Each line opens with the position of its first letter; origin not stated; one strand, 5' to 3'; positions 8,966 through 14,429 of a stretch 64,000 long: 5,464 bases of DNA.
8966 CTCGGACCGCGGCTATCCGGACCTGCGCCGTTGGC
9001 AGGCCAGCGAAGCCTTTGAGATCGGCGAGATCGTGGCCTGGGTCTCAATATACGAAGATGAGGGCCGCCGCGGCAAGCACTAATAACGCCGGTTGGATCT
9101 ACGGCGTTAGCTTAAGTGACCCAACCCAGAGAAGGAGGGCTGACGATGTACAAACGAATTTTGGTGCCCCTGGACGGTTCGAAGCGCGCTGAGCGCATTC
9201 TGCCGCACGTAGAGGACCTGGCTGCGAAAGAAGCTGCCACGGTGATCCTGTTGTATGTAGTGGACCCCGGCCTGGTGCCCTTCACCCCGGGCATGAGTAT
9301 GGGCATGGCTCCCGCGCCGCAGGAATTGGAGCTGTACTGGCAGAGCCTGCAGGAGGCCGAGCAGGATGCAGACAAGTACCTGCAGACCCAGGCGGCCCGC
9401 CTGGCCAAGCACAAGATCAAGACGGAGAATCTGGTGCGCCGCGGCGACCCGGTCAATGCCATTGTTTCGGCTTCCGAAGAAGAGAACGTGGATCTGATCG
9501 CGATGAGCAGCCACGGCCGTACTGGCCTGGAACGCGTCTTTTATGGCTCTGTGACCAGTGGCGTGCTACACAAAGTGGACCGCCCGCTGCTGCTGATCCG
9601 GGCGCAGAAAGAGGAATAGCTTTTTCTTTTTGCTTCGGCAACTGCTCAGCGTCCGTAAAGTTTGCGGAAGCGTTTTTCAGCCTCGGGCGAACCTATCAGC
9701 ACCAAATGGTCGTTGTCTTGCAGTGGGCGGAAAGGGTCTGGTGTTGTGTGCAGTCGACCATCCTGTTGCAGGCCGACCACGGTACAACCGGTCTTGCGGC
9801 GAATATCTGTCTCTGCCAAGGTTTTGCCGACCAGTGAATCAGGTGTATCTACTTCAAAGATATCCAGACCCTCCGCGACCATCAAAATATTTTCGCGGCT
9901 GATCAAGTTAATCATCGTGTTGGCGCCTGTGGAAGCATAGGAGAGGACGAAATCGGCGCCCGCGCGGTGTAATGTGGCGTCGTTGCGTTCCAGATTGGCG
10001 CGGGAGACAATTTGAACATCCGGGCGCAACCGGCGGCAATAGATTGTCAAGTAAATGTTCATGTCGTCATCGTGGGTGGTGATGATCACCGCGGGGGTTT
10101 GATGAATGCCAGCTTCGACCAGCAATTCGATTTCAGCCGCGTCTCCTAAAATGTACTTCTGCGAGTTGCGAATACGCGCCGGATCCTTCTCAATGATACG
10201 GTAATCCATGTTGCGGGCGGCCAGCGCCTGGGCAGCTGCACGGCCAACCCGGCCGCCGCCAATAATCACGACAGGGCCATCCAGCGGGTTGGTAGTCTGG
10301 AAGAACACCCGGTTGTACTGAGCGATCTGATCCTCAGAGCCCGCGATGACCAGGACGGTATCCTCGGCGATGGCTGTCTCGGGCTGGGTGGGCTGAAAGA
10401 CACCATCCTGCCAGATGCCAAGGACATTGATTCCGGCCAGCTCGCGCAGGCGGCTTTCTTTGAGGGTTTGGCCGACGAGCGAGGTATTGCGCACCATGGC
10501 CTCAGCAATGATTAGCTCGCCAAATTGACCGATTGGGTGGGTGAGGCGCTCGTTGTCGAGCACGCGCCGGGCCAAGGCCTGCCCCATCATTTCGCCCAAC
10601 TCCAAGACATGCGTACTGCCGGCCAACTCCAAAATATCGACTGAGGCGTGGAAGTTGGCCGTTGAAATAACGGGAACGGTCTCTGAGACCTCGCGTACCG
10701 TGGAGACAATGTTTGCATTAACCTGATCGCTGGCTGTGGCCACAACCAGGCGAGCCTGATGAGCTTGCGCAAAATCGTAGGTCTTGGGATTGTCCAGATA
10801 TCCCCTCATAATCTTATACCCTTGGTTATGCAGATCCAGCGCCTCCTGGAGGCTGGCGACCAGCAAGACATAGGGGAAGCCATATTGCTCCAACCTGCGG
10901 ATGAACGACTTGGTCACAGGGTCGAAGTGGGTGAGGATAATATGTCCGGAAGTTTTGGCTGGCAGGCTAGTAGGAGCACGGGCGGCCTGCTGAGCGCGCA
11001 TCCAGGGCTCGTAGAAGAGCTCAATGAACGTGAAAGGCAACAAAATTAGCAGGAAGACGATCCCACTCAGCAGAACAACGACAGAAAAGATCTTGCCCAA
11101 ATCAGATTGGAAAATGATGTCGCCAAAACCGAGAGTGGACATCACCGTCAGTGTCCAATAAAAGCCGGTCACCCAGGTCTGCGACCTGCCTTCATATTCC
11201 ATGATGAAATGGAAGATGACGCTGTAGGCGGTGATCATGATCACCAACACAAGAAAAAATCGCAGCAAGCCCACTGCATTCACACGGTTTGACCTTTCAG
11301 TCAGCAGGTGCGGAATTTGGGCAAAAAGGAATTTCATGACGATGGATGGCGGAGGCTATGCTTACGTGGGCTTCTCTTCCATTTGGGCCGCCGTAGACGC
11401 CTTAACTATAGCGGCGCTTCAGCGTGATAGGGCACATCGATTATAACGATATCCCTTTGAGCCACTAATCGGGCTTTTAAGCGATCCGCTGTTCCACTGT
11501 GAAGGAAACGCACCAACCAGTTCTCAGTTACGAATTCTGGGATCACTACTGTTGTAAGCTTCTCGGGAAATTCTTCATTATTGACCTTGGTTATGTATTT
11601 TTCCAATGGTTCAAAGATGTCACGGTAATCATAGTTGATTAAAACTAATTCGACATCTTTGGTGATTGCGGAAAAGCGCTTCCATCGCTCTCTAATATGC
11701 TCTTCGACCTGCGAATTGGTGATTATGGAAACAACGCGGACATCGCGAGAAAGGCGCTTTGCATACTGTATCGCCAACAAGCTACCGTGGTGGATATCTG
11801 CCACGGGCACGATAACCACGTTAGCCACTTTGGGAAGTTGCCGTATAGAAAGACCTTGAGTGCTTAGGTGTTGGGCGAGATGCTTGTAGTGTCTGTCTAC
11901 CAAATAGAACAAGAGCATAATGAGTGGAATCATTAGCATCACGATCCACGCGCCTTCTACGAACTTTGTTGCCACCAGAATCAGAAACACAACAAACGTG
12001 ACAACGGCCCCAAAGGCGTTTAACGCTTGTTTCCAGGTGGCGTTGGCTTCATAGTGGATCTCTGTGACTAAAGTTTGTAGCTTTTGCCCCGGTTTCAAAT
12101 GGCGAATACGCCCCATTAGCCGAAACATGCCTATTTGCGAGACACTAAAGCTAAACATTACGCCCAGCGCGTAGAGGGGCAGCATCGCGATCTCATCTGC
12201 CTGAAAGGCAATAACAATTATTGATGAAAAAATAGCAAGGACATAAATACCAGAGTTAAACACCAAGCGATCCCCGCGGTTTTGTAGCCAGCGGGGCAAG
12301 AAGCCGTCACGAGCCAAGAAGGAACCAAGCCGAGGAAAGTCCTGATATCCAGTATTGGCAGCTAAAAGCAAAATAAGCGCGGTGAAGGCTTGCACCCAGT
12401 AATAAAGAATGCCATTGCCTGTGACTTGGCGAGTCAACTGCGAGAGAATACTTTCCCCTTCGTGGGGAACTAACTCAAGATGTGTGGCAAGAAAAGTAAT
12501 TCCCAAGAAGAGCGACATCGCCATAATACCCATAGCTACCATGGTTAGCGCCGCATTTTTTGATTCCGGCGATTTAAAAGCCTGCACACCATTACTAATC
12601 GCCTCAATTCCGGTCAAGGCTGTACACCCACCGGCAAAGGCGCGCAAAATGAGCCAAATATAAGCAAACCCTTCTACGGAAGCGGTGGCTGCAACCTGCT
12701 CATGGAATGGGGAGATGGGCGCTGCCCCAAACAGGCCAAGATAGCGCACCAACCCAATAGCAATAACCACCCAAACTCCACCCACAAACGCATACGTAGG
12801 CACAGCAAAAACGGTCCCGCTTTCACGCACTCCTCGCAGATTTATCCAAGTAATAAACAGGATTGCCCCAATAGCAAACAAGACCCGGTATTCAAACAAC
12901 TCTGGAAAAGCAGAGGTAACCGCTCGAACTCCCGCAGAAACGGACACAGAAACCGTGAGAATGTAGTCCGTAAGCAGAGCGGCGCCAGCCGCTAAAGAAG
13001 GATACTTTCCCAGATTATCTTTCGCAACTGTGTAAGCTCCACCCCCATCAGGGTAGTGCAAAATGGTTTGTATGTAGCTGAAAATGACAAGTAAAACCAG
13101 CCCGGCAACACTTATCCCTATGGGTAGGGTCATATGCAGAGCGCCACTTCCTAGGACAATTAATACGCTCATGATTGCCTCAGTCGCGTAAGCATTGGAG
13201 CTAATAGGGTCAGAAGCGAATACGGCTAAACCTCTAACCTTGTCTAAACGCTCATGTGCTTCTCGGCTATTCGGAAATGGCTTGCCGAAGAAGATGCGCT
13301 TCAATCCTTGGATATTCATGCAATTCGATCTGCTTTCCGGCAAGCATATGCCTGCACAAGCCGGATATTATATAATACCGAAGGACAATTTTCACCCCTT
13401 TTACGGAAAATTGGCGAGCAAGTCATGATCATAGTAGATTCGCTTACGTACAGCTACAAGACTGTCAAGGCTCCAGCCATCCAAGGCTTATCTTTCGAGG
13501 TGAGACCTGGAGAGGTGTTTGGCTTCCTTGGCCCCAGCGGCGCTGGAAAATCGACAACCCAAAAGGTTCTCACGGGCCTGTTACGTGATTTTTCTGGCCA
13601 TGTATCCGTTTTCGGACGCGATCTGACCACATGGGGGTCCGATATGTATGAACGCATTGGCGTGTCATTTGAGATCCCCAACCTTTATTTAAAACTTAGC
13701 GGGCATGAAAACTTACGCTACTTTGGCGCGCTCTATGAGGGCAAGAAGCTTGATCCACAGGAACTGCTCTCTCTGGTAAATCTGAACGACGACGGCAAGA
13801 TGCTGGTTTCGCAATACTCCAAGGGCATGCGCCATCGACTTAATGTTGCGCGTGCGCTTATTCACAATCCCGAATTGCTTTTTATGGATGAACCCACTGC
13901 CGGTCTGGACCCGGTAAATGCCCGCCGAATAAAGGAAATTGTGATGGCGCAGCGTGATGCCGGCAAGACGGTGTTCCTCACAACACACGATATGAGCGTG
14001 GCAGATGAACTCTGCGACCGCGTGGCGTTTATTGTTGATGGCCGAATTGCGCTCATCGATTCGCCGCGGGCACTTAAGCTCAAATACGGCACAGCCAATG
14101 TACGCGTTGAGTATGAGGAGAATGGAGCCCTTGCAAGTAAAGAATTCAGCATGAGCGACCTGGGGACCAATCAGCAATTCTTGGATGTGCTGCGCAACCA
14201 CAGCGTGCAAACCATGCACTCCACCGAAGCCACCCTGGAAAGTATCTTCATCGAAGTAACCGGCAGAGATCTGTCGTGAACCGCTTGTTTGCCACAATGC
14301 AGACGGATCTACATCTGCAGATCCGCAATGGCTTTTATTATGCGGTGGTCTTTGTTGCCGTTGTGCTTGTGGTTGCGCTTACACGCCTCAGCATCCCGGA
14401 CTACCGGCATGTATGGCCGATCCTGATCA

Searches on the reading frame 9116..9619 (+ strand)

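Call 63: search_protein_families(library=pfam, proteins=[window:9116-9619:+], max_evalue=0.0001)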
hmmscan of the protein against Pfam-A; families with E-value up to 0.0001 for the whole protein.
window:9116-9619:+ (167 aa): 1 family
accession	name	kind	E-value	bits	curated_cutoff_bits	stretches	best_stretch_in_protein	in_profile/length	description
PF00582.32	Usp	-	1e-31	110.8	24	1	11-162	1-141/141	Universal stress protein family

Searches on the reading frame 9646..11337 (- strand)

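Call 63: search_protein_families(library=pfam, proteins=[window:9646-11337:-], max_evalue=0.0001)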
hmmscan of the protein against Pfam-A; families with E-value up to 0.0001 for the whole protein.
window:9646-11337:- (563 aa): 4 families
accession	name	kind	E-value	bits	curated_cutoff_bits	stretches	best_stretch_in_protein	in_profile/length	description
PF02254.24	TrkA_N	-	7.9e-35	120.1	23.8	2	356-466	1-115/116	TrkA-N domain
PF02080.26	TrkA_C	-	3.5e-25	88.1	27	2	494-560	4-69/71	TrkA-C domain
PF07885.22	Ion_trans_2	-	5.1e-12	45.9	22.5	1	31-100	2-70/79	Ion channel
PF13241.12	NAD_binding_7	-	6.1e-05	24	22.1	0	355-446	9-94/104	Putative NAD(P)-binding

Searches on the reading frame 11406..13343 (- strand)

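Call 63: search_protein_families(library=pfam, proteins=[window:11406-13343:-], max_evalue=0.0001)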
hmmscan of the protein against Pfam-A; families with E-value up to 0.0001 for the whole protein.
window:11406-13343:- (645 aa): 1 family
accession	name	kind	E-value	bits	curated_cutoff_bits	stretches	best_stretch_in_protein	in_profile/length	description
PF13520.12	AA_permease_2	-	4.5e-29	102.1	27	1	44-462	12-413/427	Amino acid permease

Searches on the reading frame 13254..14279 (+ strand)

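Call 63: search_protein_families(library=pfam, proteins=[window:13254-14279:+], max_evalue=0.0001)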
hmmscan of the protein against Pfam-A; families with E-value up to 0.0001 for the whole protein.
window:13254-14279:+ (341 aa): 2 families
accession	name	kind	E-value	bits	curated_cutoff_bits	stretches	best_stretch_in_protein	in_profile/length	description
PF00005.33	ABC_tran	-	2.7e-26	93.3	25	1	77-216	2-137/137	ABC transporter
PF13304.12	AAA_21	-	5e-12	46.9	27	1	171-249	221-302/304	AAA domain, putative AbiEii toxin, Type IV TA system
